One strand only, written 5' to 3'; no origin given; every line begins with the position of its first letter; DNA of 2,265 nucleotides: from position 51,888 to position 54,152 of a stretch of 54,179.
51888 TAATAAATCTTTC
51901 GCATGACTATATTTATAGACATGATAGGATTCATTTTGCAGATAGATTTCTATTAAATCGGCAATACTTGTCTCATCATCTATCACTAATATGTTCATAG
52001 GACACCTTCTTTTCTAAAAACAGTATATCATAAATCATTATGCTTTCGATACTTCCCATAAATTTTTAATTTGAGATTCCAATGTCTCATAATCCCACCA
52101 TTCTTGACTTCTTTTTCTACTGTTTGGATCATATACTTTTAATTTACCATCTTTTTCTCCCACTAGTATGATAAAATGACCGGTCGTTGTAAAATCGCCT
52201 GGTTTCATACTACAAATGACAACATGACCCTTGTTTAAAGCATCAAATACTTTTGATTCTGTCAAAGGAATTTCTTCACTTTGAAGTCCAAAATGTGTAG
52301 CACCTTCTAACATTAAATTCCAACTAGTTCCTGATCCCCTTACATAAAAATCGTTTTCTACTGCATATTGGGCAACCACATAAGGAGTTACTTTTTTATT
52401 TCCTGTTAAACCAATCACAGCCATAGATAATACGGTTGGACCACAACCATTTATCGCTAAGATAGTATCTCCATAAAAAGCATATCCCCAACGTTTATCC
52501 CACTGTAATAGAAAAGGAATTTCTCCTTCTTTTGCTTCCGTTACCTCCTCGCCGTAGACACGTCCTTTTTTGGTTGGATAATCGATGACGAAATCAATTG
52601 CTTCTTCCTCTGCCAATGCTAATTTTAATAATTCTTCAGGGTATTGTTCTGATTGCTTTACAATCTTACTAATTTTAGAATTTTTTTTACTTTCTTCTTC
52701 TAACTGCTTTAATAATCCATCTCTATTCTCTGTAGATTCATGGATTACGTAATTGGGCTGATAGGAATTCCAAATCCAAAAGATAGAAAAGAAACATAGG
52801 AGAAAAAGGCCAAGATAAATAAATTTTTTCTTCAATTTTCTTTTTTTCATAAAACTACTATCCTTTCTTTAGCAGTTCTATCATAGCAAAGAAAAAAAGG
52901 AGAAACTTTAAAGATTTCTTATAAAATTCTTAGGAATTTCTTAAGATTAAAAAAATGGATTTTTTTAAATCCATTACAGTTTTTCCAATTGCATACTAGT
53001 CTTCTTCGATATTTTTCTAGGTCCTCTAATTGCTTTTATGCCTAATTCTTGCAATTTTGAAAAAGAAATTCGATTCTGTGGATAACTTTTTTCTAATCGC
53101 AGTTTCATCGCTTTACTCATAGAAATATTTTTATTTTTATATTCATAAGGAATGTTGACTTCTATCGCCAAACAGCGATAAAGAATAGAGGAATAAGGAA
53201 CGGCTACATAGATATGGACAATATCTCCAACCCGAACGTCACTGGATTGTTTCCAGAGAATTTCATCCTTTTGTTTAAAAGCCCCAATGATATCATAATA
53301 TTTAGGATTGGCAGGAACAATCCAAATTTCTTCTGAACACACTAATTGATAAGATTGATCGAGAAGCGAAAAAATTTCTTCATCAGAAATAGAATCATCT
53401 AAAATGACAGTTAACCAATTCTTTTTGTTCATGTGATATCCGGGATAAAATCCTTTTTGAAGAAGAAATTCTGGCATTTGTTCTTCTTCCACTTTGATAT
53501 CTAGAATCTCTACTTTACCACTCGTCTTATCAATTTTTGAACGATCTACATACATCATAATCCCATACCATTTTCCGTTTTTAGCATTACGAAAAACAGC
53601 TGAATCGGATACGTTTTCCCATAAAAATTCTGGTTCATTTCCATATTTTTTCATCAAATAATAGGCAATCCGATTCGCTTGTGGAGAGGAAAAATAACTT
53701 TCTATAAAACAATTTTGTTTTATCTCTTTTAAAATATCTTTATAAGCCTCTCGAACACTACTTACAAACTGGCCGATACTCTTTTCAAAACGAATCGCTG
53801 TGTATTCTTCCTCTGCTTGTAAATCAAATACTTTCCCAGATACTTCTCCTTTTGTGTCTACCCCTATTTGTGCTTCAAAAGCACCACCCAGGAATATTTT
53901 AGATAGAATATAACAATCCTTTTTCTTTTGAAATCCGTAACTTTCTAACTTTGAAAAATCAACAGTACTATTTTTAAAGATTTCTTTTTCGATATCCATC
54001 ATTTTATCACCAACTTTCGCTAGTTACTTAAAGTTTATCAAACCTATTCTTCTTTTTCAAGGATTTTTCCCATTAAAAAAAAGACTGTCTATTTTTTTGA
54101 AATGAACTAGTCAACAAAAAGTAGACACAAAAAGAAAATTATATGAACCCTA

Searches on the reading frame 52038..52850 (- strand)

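Call 79: search_protein_families(library=pfam, proteins=[window:52038-52850:-], max_evalue=0.00001)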
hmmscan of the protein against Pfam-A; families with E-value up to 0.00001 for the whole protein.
window:52038-52850:- (270 aa): 1 family
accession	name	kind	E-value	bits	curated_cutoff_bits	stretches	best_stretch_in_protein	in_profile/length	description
PF13529.12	Peptidase_C39_2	-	1.8e-12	48.5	24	1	110-243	2-143/143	Peptidase_C39 like family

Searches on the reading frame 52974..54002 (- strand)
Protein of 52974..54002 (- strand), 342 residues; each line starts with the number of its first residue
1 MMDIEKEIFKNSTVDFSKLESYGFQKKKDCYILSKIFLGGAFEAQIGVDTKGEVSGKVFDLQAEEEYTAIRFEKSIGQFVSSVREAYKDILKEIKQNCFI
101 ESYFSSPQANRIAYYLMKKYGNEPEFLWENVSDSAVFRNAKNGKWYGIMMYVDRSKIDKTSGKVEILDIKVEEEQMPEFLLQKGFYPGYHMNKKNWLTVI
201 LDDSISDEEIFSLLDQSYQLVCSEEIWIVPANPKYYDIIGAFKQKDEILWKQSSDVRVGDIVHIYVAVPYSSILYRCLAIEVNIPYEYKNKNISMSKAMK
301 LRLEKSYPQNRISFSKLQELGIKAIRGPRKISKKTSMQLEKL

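Call 79: search_protein_families(library=pfam, proteins=[window:52974-54002:-], max_evalue=0.00001)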
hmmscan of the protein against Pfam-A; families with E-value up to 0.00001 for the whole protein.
window:52974-54002:- (342 aa): 1 family
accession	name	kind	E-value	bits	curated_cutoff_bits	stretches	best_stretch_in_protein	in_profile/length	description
PF04237.18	YjbR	-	1.2e-17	64.8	30.1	1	118-220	2-88/88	YjbR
